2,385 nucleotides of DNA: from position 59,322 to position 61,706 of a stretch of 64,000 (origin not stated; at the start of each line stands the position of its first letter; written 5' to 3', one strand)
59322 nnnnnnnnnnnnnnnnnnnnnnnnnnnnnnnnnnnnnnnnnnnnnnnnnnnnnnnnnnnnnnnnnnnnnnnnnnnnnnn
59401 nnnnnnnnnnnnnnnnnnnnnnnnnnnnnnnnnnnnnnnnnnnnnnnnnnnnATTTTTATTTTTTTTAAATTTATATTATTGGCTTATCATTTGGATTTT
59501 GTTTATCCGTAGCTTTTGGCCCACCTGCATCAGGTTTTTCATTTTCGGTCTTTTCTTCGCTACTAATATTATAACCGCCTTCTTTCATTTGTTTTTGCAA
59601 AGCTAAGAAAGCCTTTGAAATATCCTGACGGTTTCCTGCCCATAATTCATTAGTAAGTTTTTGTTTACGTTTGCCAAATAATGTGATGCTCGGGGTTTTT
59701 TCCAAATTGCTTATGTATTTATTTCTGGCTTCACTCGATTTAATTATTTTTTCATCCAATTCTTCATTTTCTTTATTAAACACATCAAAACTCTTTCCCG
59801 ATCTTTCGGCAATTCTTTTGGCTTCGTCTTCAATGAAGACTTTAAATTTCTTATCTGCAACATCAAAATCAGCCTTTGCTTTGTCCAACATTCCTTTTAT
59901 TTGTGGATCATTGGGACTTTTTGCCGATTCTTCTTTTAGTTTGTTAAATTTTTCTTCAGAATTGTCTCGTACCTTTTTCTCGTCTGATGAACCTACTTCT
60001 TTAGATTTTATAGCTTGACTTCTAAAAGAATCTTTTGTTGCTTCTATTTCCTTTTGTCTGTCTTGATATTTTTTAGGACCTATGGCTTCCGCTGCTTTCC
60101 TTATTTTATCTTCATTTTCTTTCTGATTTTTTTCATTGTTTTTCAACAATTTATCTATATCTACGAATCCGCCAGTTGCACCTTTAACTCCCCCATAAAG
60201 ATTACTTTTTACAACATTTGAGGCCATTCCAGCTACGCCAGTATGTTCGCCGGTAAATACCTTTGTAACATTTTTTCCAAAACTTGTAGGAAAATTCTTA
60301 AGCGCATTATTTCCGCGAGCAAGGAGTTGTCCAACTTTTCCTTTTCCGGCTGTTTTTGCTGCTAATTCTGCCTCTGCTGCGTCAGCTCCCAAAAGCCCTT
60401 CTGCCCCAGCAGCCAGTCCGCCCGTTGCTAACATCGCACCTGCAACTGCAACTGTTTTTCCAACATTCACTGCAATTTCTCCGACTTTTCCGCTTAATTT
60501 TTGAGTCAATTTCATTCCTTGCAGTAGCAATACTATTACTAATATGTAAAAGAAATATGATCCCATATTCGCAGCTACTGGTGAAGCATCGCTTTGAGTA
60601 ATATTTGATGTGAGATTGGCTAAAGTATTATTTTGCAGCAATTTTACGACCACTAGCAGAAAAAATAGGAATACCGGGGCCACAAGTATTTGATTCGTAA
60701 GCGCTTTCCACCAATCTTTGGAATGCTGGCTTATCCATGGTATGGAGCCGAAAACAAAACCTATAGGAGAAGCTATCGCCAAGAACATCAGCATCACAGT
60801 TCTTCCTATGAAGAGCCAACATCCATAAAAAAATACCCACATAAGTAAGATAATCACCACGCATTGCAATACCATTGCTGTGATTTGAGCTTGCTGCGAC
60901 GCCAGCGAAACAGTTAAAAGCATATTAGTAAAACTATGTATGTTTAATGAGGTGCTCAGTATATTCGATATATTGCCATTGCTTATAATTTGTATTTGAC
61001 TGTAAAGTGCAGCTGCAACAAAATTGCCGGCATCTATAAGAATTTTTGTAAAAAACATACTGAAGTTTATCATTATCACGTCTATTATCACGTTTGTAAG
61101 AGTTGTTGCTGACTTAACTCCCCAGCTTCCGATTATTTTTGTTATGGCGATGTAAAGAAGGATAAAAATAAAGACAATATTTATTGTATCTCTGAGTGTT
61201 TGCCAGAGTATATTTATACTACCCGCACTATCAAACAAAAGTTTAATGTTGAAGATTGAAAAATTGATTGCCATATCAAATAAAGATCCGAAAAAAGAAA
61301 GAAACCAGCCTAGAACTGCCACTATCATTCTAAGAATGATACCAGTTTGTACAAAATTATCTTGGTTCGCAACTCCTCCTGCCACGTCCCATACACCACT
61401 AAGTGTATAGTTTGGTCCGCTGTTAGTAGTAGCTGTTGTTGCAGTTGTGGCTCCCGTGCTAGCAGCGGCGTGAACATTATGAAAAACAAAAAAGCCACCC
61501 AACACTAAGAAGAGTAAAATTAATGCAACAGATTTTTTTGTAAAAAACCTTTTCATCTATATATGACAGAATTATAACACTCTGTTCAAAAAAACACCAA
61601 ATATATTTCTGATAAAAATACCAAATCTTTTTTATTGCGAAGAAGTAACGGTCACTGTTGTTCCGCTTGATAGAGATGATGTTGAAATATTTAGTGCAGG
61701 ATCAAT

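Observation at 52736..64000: Ten-gene type-IV-secretion-like cluster next to the origin, without relaxase or coupling protein in the window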

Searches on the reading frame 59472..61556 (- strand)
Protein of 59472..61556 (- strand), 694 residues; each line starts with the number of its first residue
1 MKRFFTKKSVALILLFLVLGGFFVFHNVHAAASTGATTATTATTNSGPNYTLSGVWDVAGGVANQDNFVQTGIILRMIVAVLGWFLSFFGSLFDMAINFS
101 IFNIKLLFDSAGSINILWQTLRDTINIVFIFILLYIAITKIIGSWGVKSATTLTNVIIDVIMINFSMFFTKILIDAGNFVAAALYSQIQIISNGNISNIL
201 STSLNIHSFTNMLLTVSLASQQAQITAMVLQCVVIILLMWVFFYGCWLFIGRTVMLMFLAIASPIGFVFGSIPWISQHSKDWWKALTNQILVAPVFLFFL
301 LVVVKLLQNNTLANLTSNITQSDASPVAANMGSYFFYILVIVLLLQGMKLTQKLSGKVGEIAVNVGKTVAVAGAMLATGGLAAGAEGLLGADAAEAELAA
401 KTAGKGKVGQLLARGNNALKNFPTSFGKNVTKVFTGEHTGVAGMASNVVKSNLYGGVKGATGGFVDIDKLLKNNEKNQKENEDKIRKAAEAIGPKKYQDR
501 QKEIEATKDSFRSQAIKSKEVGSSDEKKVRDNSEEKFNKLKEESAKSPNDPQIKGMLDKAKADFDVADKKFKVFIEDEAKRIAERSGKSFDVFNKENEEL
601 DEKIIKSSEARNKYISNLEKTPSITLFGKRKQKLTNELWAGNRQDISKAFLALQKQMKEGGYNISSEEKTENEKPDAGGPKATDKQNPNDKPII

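Call 3: search_protein_families(library=pfam, max_evalue=0.1, proteins=[window:59472-61556:-])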
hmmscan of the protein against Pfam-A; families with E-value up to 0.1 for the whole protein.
window:59472-61556:- (694 aa): 0 families

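Call 4: search_protein_families(library=ncbifam, max_evalue=0.1, proteins=[window:59472-61556:-])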
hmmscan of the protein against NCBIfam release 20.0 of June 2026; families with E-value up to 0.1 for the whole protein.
window:59472-61556:- (694 aa): 0 families

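Call 32: search_solved_structures(query=A2, max_evalue=1)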
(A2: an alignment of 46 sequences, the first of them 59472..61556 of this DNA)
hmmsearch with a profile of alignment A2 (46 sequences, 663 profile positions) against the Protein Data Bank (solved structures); distinct sequences matched with E-value up to 1: 36.
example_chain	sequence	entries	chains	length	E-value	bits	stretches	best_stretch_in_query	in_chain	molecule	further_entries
9ijj_A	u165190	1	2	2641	0.0015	20.7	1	429-542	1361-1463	Cilia and flagella associated protein 46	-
6wxh_D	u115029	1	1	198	0.029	16.4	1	434-576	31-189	Colicin-E1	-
6zj3_SK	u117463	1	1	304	0.03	16.4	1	437-561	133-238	Ribosomal protein eS8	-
7n6g_5E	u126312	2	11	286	0.14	14.1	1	448-540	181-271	FAP114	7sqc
3aco_A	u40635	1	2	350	0.17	13.9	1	420-546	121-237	Protein kinase C and casein kinase substrate in neurons protein 2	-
9qks_C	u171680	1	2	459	0.18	13.8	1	496-584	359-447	ESX secretion system protein YukC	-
3hah_A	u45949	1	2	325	0.2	13.7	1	498-650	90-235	human PACSIN1 F-BAR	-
9e5c_1o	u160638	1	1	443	0.2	13.7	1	451-627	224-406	Dynein regulatory complex protein 10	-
3lll_A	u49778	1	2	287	0.22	13.5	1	469-611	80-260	Protein kinase C and casein kinase substrate in neurons protein 2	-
4tko_B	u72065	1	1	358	0.29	13.1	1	441-655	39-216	EmrA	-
4ilo_A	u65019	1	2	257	0.3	13.1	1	494-623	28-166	CT398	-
8c6j_CF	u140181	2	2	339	0.3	13.1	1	388-564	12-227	Protein FAM50A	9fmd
23vw_A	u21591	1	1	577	0.31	13.1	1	450-585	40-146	CRISPR-associated DNA-binding protein Cas12m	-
3q0k_A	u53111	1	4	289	0.33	13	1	420-538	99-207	Protein kinase C and casein kinase substrate in neurons protein 2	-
3syv_A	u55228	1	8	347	0.36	12.8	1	486-613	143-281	Protein kinase C and casein kinase II substrate protein 3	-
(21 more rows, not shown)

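Call 34: search_protein_families(library=pfam, alignment_id=A2, max_evalue=0.05)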
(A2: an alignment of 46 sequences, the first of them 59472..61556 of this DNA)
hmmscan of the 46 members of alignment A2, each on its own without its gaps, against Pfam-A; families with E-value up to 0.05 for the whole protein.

A. member 1, window:59472-61556:- (694 aa): 0 families

B. families by the number of members that match (of 46 scanned): 10 families
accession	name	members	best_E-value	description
PF04610.19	TrbL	8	1.9e-07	TrbL/VirB6 plasmid conjugal transfer protein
PF24287.1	DUF7475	2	0.0031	Family of unknown function (DUF7475)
PF07956.16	DUF1690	1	0.0047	Protein of Unknown function (DUF1690)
PF22813.1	TcaA_2nd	1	0.0091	TcaA protein second domain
PF04048.20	Sec8_N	1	0.02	Exocyst complex component Sec8 N-terminal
PF14491.11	DUF4435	1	0.023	Protein of unknown function (DUF4435)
PF10498.14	IFT57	1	0.027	Intra-flagellar transport protein 57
PF08438.16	YGR210-like_G4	1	0.027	Obg-like GTPase YGR210-like, G4 motif-containing domain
PF05811.18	DUF842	1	0.032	Eukaryotic protein of unknown function (DUF842)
PF01616.22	Orbi_NS3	1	0.047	Orbivirus NS3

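Call 50: find_encoding_contigs(protein=window:59472-61556:-, flank=10000, max_places=3)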
Protein window:59472-61556:- (694 aa): 1 contig read that carries it; 1 place shown.
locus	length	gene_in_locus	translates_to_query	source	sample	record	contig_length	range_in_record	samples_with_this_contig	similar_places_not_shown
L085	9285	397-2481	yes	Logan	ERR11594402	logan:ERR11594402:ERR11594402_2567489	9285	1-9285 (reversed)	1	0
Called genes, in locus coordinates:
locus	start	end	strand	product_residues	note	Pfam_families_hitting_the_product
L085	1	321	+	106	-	?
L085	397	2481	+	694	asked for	-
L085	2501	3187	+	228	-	-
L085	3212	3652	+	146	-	PF12666:PrgI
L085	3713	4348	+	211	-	PF26593:TraC-like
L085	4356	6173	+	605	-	PF19044:P-loop_TraG, PF01935:DUF87 (weak), PF12846:AAA_10 (weak)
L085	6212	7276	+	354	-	-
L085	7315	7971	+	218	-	-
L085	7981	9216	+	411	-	-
